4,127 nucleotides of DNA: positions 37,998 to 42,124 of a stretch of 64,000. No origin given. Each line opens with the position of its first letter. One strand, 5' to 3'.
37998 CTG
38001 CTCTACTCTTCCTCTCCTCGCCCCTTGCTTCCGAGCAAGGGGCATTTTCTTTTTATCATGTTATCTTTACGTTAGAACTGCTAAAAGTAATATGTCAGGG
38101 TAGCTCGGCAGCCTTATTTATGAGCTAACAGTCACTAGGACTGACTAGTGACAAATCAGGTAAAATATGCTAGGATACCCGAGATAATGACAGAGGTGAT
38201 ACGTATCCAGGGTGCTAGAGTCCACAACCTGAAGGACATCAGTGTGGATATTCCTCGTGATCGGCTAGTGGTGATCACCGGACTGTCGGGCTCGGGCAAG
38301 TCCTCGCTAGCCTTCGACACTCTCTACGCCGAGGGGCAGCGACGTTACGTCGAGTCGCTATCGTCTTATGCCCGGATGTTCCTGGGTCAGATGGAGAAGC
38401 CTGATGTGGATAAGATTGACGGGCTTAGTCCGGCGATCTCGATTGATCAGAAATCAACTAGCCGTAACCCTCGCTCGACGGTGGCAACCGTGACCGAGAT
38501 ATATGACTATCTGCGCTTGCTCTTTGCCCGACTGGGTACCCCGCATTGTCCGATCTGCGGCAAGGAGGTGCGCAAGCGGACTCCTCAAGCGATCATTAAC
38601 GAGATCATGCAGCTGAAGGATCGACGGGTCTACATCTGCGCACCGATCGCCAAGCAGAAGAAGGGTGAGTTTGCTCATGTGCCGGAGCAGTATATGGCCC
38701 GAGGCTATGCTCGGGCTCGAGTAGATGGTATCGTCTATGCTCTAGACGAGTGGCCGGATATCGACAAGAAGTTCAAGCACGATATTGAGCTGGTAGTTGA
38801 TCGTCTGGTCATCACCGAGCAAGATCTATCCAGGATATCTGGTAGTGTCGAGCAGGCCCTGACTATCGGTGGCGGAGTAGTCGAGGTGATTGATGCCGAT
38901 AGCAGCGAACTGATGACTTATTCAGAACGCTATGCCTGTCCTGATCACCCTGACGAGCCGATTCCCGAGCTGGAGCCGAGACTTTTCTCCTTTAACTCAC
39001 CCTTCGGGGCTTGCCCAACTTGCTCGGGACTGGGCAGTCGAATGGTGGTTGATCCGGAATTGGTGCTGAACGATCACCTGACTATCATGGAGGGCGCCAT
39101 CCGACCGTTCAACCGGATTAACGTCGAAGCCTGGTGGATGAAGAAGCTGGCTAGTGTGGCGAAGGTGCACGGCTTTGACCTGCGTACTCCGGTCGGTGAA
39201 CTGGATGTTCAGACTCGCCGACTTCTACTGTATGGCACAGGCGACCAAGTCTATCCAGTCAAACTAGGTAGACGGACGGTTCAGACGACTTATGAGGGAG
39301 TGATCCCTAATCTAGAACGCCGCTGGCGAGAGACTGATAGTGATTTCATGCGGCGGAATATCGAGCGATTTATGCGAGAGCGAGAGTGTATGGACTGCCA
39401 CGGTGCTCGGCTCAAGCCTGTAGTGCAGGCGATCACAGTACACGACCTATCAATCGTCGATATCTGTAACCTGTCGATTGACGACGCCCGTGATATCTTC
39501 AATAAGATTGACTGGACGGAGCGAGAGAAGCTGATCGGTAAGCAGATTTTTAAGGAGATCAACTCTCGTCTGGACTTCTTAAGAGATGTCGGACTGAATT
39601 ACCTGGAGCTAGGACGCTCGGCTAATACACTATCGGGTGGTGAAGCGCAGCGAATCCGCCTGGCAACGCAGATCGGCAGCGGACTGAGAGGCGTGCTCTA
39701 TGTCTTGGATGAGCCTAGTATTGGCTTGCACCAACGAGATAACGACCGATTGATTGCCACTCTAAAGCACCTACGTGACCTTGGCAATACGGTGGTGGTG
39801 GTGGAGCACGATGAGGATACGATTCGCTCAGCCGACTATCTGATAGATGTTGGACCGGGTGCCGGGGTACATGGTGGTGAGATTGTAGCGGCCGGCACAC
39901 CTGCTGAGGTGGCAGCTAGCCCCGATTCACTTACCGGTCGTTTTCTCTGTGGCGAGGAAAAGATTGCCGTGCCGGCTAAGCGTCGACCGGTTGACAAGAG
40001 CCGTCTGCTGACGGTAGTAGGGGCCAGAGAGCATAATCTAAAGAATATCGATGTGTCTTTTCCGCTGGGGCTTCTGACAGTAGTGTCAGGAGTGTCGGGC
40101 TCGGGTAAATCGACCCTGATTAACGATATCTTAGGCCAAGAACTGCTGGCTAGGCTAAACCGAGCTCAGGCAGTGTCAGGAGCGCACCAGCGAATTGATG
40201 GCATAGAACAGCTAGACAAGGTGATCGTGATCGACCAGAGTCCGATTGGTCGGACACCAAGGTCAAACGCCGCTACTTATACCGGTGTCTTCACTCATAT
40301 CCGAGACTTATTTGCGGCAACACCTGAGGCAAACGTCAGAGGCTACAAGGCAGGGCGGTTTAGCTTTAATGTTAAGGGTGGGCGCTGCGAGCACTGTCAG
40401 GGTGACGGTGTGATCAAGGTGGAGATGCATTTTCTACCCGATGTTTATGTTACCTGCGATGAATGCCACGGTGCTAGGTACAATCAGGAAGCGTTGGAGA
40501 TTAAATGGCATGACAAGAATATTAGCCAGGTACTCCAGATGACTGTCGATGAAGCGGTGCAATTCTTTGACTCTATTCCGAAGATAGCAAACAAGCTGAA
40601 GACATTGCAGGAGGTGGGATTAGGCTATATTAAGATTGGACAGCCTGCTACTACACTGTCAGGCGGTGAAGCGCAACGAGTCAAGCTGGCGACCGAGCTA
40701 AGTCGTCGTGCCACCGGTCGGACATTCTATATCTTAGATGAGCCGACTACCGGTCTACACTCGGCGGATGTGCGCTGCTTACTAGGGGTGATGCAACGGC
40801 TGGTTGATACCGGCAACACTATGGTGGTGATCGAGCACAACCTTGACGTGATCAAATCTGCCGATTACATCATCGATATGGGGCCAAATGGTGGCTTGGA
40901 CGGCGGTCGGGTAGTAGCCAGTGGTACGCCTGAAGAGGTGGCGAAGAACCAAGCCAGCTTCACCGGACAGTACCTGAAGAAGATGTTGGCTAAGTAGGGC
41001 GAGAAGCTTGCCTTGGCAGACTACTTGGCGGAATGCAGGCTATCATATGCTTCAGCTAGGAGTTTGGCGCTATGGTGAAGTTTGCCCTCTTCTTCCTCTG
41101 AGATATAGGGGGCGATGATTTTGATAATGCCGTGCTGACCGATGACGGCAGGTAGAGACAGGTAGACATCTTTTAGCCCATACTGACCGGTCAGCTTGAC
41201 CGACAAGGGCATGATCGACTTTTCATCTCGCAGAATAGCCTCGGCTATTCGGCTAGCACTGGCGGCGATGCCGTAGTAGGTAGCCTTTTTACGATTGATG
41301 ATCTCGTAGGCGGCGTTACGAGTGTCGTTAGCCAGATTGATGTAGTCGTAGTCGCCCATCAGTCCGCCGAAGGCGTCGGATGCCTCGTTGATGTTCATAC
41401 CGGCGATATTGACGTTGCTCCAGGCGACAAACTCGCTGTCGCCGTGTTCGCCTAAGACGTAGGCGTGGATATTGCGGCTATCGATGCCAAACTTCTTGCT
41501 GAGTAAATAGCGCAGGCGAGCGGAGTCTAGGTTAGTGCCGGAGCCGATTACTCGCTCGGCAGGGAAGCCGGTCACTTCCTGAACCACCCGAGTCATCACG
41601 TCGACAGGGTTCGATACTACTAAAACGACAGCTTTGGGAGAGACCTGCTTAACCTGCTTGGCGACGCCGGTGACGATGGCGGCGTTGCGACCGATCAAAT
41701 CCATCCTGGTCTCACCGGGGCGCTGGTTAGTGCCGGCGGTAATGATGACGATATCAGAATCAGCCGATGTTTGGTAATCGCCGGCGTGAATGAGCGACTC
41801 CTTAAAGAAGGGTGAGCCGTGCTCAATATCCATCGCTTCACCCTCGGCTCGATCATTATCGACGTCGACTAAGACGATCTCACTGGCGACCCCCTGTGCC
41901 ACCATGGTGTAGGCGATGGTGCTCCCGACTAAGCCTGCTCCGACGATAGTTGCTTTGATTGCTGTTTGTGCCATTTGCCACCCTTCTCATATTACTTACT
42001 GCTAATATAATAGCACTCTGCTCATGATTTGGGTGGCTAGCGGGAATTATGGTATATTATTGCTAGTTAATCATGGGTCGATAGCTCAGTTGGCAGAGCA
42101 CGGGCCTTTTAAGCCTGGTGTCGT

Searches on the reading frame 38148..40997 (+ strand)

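Call 37: search_protein_families(library=pfam, proteins=[window:38148-40997:+], max_evalue=0.000001)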
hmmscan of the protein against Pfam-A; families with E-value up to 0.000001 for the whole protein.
window:38148-40997:+ (949 aa): 7 families
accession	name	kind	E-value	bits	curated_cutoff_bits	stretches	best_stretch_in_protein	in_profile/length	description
PF17760.6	UvrA_inter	-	8e-31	106.6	23.3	1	145-249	2-107/109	UvrA interaction domain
PF17755.6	UvrA_DNA-bind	-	1.2e-26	93.6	23.2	1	302-407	1-110/110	UvrA DNA-binding domain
PF00005.33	ABC_tran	-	2.1e-22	80.7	25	0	783-868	59-137/137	ABC transporter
PF02463.25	SMC_N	-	2.4e-10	40.6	40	0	25-568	10-211/220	RecF/RecN/SMC N terminal domain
PF13191.12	AAA_16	-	6.6e-08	33.7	32.6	0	32-95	18-87/167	AAA ATPase domain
PF03193.22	RsgA_GTPase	-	2.8e-07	31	30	0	642-667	107-132/174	RsgA GTPase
PF13555.12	AAA_29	-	3e-07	30.5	27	0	641-658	23-39/61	P-loop containing region of AAA domain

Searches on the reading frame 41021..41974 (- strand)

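Call 37: search_protein_families(library=pfam, proteins=[window:41021-41974:-], max_evalue=0.000001)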
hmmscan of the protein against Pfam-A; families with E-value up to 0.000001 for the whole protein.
window:41021-41974:- (317 aa): 2 families
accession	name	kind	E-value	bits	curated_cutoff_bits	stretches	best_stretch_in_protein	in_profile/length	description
PF00056.29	Ldh_1_N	-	2.2e-44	151.3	27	1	7-144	2-141/141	lactate/malate dehydrogenase, NAD binding domain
PF02866.23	Ldh_1_C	-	2.4e-38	132.3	22.6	1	147-310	1-167/174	lactate/malate dehydrogenase, alpha/beta C-terminal domain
